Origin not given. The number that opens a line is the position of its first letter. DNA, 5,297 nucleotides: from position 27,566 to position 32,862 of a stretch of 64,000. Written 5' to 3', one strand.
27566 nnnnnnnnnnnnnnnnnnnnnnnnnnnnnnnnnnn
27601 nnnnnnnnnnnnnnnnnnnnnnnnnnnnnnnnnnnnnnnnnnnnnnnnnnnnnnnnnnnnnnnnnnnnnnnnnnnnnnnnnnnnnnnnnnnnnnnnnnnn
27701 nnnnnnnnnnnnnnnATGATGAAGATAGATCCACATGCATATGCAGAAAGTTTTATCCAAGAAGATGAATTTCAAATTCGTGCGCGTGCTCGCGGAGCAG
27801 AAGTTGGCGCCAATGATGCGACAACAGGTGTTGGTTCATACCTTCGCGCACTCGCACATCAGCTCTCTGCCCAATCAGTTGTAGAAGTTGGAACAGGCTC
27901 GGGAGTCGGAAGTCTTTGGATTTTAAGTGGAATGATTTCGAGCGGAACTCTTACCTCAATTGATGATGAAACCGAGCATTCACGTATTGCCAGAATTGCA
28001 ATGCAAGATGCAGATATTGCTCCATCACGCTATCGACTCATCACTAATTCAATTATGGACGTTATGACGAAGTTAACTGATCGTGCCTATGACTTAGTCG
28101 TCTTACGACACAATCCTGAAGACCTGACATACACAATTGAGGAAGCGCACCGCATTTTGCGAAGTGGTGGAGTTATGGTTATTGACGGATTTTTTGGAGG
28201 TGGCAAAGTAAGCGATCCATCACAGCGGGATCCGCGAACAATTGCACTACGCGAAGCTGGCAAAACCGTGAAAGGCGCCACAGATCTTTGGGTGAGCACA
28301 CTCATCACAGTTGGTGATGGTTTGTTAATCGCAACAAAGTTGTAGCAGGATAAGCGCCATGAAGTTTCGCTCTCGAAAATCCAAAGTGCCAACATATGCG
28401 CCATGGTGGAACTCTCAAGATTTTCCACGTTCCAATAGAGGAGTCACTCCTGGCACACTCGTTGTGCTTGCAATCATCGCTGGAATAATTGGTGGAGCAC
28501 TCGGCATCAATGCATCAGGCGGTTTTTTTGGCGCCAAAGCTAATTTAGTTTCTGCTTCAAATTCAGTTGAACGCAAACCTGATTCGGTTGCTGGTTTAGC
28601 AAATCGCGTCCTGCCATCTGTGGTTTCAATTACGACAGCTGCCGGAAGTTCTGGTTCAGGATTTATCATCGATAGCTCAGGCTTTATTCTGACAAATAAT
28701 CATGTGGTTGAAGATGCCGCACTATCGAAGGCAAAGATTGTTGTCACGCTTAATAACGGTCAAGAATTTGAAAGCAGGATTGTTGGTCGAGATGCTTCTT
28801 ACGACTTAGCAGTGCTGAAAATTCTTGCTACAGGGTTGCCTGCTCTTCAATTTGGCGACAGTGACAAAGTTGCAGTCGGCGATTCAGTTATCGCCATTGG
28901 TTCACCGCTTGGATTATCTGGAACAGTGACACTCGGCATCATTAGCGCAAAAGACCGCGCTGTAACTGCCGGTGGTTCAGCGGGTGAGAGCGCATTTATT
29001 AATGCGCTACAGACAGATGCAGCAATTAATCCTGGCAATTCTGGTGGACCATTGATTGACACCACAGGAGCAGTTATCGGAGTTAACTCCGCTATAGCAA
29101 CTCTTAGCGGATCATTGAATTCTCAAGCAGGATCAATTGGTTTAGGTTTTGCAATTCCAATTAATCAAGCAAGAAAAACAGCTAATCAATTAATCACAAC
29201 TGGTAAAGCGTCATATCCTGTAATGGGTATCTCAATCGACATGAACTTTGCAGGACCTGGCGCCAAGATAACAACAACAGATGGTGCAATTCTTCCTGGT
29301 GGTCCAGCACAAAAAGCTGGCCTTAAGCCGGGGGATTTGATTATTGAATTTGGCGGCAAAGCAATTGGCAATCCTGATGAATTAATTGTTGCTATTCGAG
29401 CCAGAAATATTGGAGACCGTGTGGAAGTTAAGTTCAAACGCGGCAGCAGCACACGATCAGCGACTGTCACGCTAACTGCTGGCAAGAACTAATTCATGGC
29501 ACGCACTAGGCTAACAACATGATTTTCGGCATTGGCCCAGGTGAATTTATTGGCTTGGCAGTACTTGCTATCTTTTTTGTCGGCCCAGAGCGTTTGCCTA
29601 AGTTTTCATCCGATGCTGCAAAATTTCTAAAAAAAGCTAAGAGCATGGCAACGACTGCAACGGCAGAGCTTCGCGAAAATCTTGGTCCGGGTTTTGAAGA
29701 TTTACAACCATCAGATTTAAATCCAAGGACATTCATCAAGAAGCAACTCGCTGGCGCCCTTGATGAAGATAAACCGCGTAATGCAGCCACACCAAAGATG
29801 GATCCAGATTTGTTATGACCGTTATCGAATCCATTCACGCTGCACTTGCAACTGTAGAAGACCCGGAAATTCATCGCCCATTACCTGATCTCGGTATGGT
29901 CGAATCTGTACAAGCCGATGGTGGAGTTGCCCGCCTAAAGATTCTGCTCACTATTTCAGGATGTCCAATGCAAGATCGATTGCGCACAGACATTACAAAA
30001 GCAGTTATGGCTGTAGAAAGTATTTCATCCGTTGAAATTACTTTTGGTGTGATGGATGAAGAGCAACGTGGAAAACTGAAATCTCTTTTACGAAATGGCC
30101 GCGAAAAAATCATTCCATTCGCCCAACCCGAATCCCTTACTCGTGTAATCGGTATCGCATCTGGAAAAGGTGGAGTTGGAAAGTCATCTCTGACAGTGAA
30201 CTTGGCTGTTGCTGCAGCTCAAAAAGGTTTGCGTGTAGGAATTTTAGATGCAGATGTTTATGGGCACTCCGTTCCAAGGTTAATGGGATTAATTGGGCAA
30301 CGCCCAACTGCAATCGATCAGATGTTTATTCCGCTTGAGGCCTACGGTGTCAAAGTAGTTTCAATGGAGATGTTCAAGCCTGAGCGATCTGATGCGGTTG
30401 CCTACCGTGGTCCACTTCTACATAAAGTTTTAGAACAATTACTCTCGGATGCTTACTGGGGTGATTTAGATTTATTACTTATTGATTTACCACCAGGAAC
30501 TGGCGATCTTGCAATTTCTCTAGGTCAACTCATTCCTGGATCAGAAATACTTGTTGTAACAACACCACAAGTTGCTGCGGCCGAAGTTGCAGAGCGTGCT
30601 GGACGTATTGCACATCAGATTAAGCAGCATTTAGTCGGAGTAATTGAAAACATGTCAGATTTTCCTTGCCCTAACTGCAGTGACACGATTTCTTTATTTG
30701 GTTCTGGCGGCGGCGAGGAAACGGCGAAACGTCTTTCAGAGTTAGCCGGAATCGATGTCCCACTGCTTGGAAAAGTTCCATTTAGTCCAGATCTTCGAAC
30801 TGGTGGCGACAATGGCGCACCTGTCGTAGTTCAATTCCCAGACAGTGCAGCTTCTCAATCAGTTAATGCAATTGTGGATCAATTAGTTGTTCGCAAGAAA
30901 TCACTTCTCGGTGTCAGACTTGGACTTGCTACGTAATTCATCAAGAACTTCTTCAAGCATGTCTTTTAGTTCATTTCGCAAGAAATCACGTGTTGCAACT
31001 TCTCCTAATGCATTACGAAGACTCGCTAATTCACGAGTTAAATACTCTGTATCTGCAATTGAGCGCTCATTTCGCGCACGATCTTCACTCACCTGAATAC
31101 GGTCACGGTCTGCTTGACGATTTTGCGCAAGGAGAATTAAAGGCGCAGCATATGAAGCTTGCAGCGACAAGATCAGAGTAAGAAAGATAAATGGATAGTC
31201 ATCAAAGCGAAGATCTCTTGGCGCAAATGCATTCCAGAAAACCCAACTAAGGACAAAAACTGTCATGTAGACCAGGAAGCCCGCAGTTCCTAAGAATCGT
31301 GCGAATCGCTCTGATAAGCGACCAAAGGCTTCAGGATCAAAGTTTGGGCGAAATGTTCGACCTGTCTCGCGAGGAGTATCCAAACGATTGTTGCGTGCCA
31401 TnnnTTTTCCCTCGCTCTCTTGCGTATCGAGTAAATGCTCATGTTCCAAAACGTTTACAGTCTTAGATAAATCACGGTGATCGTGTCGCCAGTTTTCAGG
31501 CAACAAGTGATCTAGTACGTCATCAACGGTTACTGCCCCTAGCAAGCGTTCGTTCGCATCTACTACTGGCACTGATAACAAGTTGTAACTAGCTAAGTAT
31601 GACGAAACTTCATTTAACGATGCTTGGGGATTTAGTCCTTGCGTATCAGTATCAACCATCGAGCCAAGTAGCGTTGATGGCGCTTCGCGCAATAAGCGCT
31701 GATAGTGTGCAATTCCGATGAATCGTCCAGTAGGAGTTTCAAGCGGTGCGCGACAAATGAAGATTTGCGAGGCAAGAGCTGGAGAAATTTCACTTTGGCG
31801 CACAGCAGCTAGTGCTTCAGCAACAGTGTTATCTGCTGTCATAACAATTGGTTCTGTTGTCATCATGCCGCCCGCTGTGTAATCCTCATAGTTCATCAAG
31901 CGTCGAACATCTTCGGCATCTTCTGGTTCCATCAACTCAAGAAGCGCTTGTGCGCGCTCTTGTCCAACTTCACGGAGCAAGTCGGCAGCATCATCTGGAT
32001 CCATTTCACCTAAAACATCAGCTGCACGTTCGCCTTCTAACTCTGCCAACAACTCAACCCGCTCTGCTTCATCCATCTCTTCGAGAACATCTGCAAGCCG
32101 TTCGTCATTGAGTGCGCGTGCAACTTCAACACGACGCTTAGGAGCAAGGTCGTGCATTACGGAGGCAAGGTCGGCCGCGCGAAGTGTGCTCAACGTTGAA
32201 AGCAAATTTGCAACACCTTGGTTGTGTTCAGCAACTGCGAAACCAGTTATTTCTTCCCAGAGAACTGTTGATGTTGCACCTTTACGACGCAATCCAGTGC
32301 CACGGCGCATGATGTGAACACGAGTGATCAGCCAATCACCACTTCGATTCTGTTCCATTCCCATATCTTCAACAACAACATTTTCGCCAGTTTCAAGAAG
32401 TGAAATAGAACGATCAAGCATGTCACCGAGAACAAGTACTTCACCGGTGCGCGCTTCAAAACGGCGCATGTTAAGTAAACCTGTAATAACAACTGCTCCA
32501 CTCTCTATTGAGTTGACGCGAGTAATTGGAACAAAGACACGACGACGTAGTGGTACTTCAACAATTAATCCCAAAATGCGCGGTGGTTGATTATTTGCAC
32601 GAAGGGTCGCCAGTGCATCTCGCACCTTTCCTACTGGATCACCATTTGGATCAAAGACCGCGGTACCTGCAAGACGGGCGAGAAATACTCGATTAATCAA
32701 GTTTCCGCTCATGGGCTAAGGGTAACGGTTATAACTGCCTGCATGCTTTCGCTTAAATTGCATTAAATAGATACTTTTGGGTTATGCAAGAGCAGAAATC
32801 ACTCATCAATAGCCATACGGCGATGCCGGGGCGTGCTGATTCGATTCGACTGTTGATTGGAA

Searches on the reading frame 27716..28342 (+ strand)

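Call 77: search_protein_families(library=pfam, proteins=[window:27716-28342:+], max_evalue=1e-8)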
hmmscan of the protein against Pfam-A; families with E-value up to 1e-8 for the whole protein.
window:27716-28342:+ (209 aa): 2 families
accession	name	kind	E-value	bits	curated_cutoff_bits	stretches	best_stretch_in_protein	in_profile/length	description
PF01596.23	Methyltransf_3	-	3.1e-13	49.9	22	1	39-208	32-203/204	O-methyltransferase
PF13578.12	Methyltransf_24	-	2.4e-10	41.7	26.3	1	56-157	1-103/105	Methyltransferase domain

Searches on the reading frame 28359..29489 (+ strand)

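Call 77: search_protein_families(library=pfam, proteins=[window:28359-29489:+], max_evalue=1e-8)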
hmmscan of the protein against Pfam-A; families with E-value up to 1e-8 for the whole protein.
window:28359-29489:+ (377 aa): 4 families
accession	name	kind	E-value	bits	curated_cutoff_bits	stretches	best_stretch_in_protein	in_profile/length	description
PF13365.12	Trypsin_2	-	5.2e-34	118.5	27.6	1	99-242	1-144/144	Trypsin-like peptidase domain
PF00089.32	Trypsin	-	5.2e-16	59.6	20.6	1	87-248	14-199/220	Trypsin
PF13180.12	PDZ_2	-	8.5e-13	48.8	27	1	287-372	1-80/80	PDZ domain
PF17820.7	PDZ_6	-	5.8e-10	39.2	27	1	310-361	4-54/54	PDZ domain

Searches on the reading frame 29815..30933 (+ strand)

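Call 77: search_protein_families(library=pfam, proteins=[window:29815-30933:+], max_evalue=1e-8)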
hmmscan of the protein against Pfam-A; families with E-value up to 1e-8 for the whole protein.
window:29815-30933:+ (373 aa): 4 families
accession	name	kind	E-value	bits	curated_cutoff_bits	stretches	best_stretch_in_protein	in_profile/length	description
PF10609.15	ParA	-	4.7e-84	282.1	27.1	1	109-357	3-245/246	NUBPL iron-transfer P-loop NTPase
PF01883.24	FeS_assembly_P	-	4.4e-16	59.3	23.5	1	5-76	2-72/73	Iron-sulfur cluster assembly protein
PF01656.29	CbiA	-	4.3e-13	49.8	25.4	1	112-281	1-83/125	CobQ/CobB/MinD/ParA nucleotide binding domain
PF13614.12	AAA_31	-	7.7e-09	36.2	27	0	109-153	1-45/177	AAA domain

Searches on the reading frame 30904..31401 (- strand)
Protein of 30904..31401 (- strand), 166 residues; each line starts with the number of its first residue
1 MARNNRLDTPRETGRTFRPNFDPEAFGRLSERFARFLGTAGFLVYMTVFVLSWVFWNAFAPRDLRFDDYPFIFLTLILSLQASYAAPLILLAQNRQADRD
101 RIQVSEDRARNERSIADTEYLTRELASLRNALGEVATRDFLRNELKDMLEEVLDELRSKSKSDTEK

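Call 77: search_protein_families(library=pfam, proteins=[window:30904-31401:-], max_evalue=1e-8)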
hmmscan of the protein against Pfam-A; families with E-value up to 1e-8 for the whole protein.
window:30904-31401:- (166 aa): 1 family
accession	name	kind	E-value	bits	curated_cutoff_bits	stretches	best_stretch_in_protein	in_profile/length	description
PF06210.16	DUF1003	-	1.2e-35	122.3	27.4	1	38-139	2-103/103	Protein of unknown function (DUF1003)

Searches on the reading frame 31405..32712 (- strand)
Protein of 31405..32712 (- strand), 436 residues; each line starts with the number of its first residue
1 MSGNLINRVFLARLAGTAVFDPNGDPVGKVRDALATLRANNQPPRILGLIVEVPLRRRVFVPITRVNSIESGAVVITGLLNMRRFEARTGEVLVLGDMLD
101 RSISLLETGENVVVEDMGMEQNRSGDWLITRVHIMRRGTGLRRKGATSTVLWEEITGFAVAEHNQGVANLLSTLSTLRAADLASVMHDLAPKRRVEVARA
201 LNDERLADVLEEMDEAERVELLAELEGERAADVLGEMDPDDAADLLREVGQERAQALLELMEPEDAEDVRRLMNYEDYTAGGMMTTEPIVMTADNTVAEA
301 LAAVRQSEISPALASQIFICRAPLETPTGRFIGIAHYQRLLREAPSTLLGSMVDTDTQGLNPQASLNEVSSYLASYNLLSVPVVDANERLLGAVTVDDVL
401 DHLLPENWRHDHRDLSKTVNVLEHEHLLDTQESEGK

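Call 77: search_protein_families(library=pfam, proteins=[window:31405-32712:-], max_evalue=1e-8)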
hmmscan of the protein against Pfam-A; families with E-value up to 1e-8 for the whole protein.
window:31405-32712:- (436 aa): 2 families
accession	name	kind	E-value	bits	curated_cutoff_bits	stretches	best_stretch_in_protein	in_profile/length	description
PF03448.22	MgtE_N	-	1.7e-24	86.7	25.9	1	178-277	2-101/102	MgtE intracellular N domain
PF00571.33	CBS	-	3.6e-11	43.7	24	0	360-403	12-55/57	CBS domain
